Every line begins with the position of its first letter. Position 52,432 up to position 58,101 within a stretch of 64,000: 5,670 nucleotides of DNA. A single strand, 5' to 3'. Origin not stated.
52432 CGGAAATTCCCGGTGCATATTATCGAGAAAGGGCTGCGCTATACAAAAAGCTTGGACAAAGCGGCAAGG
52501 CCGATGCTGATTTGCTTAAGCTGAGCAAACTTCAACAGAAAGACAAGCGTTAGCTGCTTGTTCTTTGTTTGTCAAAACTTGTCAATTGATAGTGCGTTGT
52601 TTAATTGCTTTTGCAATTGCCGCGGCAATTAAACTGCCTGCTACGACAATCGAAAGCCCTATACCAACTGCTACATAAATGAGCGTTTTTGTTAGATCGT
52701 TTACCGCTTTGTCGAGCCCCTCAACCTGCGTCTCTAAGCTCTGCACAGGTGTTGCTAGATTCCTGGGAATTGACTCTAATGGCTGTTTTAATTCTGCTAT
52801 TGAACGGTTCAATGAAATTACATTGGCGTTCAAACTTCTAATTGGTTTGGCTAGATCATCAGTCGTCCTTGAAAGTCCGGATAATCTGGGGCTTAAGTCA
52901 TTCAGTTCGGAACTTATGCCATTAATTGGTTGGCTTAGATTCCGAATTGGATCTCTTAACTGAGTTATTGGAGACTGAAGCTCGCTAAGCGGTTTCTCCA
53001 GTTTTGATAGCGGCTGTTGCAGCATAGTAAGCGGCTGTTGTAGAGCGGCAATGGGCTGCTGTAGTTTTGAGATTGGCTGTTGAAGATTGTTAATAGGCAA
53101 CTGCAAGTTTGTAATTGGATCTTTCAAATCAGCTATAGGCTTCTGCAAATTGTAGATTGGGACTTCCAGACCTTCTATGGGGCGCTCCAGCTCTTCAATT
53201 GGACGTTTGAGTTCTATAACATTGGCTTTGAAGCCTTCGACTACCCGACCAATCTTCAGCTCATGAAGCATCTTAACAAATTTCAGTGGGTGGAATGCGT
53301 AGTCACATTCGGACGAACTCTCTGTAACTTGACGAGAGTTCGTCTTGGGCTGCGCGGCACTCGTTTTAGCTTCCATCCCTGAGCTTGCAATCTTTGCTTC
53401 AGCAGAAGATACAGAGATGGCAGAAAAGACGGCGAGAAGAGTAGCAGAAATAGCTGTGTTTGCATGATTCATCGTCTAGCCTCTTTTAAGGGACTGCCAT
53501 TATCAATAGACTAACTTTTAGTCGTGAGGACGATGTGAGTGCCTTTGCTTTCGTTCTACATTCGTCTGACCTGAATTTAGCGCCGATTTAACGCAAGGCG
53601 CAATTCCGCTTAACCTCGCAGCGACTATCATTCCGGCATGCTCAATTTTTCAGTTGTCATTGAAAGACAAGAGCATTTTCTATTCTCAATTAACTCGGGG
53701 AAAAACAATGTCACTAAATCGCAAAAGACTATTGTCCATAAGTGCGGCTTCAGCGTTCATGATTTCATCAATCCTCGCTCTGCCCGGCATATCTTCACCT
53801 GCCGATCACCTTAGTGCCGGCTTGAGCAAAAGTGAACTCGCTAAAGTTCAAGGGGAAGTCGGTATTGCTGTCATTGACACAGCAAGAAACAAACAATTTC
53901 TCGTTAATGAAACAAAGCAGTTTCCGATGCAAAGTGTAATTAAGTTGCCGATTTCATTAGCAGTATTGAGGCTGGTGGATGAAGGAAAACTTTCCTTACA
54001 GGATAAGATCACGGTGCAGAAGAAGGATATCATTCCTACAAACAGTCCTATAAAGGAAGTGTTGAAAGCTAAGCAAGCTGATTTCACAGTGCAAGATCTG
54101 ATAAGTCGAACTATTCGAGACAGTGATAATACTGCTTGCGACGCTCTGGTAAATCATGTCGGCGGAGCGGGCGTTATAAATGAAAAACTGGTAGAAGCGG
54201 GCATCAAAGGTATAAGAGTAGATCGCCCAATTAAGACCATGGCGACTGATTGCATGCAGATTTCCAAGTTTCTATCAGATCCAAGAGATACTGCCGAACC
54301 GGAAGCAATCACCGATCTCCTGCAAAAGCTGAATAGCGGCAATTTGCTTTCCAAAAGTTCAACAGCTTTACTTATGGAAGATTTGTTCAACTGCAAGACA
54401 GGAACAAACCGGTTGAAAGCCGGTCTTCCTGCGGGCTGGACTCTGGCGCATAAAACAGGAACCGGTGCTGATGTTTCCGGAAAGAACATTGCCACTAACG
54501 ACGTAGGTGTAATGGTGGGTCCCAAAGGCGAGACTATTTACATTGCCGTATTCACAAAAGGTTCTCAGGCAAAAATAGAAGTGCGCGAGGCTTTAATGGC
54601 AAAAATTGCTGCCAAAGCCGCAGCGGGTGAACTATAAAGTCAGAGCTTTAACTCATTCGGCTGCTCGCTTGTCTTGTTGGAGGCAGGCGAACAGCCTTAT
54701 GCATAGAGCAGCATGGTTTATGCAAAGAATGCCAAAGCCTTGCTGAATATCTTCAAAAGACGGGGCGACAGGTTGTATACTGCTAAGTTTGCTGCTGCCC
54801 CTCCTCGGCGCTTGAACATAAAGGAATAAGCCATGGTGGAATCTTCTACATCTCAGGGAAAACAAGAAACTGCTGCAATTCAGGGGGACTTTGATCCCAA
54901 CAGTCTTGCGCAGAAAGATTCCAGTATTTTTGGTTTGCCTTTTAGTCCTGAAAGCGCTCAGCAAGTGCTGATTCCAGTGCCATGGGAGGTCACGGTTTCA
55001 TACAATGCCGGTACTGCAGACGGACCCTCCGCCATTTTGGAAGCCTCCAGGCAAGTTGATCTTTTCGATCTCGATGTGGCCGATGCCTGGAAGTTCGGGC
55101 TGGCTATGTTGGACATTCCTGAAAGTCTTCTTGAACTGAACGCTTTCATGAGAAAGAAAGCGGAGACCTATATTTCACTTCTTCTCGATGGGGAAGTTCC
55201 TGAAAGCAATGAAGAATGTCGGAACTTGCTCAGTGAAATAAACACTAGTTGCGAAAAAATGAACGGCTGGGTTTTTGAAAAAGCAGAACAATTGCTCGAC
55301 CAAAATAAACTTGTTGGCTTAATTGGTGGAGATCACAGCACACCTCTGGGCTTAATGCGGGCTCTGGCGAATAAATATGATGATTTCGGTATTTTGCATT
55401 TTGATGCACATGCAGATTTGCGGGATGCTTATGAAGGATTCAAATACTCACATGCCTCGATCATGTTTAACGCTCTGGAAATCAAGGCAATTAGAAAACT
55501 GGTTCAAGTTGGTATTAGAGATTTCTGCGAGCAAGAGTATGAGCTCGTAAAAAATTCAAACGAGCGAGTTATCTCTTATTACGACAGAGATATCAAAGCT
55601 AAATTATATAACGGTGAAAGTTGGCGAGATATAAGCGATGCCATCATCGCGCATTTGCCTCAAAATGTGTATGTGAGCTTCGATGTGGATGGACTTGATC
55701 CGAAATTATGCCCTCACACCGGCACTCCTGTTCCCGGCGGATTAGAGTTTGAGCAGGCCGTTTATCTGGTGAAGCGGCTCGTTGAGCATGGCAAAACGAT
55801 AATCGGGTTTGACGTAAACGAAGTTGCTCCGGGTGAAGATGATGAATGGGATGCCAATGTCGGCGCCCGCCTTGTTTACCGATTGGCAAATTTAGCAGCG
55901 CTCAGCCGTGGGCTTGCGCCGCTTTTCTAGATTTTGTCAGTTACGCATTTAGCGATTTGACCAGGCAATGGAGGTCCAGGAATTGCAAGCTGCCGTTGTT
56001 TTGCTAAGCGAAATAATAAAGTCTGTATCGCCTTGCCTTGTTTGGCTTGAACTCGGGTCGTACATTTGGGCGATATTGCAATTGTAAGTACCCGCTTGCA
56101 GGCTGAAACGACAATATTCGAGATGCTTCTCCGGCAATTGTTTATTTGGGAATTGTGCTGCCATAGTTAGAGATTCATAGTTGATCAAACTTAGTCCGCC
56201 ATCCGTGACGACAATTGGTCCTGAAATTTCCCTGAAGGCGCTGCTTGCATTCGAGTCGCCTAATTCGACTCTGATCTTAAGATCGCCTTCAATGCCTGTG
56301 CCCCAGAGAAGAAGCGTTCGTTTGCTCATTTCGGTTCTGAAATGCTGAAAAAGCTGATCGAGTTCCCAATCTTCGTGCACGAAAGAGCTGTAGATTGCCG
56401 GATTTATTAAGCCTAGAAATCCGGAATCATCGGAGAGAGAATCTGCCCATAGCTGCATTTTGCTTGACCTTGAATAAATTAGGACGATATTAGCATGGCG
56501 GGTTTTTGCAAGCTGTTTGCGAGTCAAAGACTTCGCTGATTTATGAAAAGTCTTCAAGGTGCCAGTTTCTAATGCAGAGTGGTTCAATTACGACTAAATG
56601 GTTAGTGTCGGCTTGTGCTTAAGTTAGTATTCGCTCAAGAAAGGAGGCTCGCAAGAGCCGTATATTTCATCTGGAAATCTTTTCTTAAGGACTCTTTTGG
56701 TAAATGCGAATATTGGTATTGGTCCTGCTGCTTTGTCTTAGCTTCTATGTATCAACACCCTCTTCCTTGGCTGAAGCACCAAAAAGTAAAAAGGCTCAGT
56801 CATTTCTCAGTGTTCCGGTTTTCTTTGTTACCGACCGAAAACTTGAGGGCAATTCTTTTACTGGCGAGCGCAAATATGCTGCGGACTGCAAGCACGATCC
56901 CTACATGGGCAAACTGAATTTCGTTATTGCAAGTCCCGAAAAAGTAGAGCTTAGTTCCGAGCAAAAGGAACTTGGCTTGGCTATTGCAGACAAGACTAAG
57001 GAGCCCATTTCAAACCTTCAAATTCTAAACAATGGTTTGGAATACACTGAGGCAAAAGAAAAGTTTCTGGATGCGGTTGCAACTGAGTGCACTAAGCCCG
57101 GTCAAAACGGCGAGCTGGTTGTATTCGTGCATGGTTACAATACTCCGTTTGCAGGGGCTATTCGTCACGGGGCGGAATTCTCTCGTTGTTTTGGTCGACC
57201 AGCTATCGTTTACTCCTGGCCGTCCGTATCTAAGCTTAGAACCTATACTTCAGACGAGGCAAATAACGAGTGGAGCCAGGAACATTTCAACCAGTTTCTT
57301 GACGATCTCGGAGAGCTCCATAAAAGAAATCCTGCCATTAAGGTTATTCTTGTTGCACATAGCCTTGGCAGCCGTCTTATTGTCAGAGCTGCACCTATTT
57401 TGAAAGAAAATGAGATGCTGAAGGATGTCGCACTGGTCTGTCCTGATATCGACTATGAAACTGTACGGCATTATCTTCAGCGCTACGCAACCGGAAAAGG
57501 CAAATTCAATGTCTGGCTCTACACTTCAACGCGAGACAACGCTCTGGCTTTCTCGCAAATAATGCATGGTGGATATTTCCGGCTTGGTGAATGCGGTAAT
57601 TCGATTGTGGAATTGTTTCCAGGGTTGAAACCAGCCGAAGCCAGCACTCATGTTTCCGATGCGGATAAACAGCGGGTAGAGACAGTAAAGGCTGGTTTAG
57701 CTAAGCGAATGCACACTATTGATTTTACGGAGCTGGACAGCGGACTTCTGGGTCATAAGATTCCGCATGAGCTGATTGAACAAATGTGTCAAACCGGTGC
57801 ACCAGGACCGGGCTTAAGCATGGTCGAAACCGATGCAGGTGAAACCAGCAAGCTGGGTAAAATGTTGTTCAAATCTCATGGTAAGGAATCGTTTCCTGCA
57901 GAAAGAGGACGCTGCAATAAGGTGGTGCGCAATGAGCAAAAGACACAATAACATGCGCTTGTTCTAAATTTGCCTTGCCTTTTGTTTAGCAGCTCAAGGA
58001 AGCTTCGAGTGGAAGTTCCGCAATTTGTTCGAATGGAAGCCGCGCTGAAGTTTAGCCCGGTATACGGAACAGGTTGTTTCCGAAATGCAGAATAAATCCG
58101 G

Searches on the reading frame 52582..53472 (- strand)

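Call 21: search_protein_families(library=pfam, proteins=[window:52582-53472:-], max_evalue=0.00001)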
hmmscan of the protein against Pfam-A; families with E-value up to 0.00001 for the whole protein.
window:52582-53472:- (296 aa): 9 families
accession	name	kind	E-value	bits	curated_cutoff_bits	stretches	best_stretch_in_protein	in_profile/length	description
PF04513.17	Baculo_PEP_C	-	1.2e-12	48.5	38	0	130-188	65-120/140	Baculovirus polyhedron envelope protein, PEP, C terminus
PF10473.14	CENP-F_leu_zip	-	1.1e-08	35.6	34.5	0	137-253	22-138/140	Leucine-rich repeats of kinetochore protein Cenp-F/LEK1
PF05377.16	FlaC_arch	-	2.1e-08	34.8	27.8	0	92-128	2-38/55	Flagella accessory protein C (FlaC)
PF04102.17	SlyX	-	3.7e-08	34.3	30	0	96-147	2-53/67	SlyX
PF25014.1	NET2A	-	2.1e-07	31.5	33.1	0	58-197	94-232/235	NET2A-like domain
PF08614.16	ATG16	-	2.7e-07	31.4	33.7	0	127-228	76-177/200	Autophagy protein 16 (ATG16)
PF07889.17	DUF1664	-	2e-06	28.3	34.6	0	177-260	37-120/124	Protein of unknown function (DUF1664)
PF05531.17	NPV_P10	-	3.9e-06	27.7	29.8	0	138-195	10-71/75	Nucleopolyhedrovirus P10 protein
PF12329.13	TMF_DNA_bd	-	4.8e-06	26.9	35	0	113-167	14-68/74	TATA element modulatory factor 1 DNA binding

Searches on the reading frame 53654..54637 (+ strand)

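Call 21: search_protein_families(library=pfam, proteins=[window:53654-54637:+], max_evalue=0.00001)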
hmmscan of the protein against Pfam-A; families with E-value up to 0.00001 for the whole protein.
window:53654-54637:+ (327 aa): 3 families
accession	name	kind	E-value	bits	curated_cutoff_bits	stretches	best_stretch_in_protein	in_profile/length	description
PF13354.11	Beta-lactamase2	-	6e-46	156.9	22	1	70-301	1-214/214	Beta-lactamase enzyme family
PF00144.29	Beta-lactamase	-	4e-14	53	27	1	66-156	12-106/329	Beta-lactamase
PF00768.25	Peptidase_S11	-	2.2e-06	27.7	27.6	1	85-186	30-137/239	D-alanyl-D-alanine carboxypeptidase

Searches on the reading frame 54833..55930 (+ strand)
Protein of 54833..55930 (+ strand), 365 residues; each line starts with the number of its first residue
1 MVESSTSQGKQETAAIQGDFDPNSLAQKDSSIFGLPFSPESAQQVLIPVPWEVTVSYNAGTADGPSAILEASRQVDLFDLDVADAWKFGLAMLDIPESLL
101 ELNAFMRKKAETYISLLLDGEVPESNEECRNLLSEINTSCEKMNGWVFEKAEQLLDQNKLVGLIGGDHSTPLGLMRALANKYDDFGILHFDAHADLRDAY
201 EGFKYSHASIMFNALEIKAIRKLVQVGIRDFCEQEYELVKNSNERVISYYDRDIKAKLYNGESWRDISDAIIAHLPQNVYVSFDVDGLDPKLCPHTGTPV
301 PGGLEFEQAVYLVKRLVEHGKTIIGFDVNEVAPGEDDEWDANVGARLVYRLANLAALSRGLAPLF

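Call 21: search_protein_families(library=pfam, proteins=[window:54833-55930:+], max_evalue=0.00001)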
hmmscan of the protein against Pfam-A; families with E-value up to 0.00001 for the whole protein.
window:54833-55930:+ (365 aa): 1 family
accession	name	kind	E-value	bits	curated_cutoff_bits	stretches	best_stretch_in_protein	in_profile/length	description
PF00491.26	Arginase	-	1e-56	192.9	22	1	44-351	3-277/280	Arginase family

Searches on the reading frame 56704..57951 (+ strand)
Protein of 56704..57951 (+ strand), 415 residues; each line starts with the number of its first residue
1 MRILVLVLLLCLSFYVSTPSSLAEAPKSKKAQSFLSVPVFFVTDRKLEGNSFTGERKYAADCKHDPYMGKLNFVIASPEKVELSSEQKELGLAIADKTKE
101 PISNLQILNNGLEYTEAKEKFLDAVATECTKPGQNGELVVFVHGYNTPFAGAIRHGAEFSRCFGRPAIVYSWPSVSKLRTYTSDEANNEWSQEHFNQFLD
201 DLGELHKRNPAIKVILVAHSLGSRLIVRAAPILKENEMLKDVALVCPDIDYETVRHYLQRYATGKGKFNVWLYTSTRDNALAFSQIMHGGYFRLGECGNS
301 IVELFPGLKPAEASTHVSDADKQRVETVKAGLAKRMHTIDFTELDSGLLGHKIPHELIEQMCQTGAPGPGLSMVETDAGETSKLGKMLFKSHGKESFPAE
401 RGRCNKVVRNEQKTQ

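Call 21: search_protein_families(library=pfam, proteins=[window:56704-57951:+], max_evalue=0.00001)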
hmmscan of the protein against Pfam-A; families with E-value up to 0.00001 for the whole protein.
window:56704-57951:+ (415 aa): 2 families
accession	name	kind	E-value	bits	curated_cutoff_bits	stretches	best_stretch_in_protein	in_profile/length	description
PF05990.18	DUF900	-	6.2e-28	98.3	20.5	1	133-298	16-184/232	Alpha/beta hydrolase of unknown function (DUF900)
PF12697.13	Abhydrolase_6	-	7.6e-07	30.5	26.3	1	139-257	1-94/217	Alpha/beta hydrolase family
